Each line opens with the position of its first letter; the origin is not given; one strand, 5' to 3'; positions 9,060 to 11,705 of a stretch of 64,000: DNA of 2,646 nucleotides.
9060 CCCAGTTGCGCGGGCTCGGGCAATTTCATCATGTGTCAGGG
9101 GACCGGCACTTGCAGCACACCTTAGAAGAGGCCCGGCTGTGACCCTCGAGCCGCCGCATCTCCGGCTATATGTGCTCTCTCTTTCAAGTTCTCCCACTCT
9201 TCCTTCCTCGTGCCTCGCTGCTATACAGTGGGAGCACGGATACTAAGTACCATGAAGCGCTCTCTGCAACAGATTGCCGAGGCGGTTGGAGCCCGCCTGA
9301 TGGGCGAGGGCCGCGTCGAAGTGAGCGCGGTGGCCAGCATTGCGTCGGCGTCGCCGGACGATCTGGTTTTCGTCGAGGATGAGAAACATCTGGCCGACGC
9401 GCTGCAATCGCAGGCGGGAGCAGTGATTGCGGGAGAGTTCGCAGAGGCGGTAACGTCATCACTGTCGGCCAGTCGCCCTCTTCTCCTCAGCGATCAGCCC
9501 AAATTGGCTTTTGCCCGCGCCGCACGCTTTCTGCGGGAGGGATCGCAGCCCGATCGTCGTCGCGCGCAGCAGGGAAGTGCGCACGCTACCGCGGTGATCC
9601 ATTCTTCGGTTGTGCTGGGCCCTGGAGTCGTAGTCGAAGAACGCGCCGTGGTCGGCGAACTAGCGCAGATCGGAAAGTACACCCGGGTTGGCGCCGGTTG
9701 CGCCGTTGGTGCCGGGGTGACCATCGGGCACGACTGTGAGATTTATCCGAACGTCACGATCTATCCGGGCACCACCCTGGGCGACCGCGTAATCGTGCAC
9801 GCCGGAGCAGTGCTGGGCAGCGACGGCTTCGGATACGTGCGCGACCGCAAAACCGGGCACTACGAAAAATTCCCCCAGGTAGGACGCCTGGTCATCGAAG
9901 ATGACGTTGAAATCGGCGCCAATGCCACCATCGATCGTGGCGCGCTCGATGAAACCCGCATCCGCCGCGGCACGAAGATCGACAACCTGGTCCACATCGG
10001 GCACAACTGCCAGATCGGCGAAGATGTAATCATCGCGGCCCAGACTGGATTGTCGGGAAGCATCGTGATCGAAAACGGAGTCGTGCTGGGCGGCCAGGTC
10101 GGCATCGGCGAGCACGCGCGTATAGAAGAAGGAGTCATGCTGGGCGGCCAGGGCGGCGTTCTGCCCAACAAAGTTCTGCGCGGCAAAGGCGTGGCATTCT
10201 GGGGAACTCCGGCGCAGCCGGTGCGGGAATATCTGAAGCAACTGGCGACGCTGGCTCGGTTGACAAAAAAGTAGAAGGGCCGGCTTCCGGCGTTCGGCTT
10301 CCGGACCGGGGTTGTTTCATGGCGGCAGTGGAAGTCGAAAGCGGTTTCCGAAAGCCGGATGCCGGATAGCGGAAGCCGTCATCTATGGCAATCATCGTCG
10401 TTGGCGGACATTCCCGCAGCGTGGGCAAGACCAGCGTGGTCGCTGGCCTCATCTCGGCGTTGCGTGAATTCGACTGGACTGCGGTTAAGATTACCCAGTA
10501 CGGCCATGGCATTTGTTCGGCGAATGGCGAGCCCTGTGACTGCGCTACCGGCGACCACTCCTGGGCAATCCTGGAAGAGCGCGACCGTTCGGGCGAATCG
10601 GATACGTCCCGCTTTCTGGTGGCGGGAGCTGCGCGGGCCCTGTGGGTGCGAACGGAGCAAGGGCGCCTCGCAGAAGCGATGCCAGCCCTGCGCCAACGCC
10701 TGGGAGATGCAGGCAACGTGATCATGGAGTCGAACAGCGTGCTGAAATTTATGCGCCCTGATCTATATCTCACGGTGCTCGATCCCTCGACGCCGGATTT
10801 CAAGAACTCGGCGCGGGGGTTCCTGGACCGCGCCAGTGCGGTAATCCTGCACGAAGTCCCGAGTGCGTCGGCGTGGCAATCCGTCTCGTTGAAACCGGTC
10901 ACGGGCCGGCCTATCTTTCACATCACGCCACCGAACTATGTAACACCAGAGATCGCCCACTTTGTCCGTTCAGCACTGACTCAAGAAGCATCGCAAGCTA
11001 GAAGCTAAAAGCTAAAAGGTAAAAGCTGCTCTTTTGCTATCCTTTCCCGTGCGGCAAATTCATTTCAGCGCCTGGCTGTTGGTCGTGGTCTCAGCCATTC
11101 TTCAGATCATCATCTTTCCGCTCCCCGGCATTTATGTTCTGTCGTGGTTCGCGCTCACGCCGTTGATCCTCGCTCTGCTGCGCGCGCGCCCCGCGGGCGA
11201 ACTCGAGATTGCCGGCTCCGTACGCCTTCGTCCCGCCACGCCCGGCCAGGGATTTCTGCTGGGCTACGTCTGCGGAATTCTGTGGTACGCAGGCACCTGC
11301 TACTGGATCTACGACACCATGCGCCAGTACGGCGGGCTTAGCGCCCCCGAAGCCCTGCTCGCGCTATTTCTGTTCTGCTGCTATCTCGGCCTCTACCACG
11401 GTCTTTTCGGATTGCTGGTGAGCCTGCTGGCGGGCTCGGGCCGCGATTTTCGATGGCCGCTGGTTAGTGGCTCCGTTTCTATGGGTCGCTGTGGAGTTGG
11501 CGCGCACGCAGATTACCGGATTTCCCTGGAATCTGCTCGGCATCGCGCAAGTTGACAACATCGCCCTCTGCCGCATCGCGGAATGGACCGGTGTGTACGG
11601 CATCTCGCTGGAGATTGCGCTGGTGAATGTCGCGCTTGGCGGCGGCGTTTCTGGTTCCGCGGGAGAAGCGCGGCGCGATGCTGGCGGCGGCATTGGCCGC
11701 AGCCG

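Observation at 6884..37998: Family of period-7 (heptanucleotide) tandem word arrays, often as inverted pairs, placed exactly at gene 3' ends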

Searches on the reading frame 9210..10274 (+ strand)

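Call 21: search_protein_families(library=pfam, proteins=[window:9210-10274:+])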
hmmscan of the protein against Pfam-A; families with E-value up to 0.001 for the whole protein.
window:9210-10274:+ (354 aa): 7 families
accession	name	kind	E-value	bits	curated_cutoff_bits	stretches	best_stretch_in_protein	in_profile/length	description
PF00132.30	Hexapep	-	1.5e-29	100.9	27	4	169-203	1-35/36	Bacterial transferase hexapeptide (six repeats)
PF04613.19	LpxD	-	1.3e-14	54.2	30.8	1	36-106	2-69/70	UDP-3-O-[3-hydroxymyristoyl] glucosamine N-acyltransferase, LpxD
PF25084.1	LbH_EIF2B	-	1.3e-12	48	54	2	231-320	8-95/105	EIF2B subunit epsilon LbH domain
PF14602.12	Hexapep_2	-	4.4e-08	33.2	27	0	170-203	2-33/34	Hexapeptide repeat of succinyl-transferase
PF21711.3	DCTN5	-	1.3e-07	31.8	40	1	129-198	80-147/182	Dynactin subunit 5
PF25087.1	GMPPB_C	-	1.1e-05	25.5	39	0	166-202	7-43/110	GMPPB C-terminal domain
PF24894.1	Hexapep_GlmU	-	0.00028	21.4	23.3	0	221-257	46-83/104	GlmU-like, C-terminal hexapeptide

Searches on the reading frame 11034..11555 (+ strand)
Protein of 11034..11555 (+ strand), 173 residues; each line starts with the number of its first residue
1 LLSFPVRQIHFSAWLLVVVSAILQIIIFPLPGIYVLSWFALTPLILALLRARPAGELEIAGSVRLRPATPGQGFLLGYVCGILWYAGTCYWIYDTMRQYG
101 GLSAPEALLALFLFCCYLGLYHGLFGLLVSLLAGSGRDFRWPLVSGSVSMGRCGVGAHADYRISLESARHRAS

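Call 21: search_protein_families(library=pfam, proteins=[window:11034-11555:+])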
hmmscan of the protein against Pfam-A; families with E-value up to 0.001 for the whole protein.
window:11034-11555:+ (173 aa): 1 family
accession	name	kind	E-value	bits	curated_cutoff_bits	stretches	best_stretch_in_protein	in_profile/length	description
PF20154.4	LNT_N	-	2.2e-12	47.9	27.1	1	20-132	1-96/159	Apolipoprotein N-acyltransferase N-terminal domain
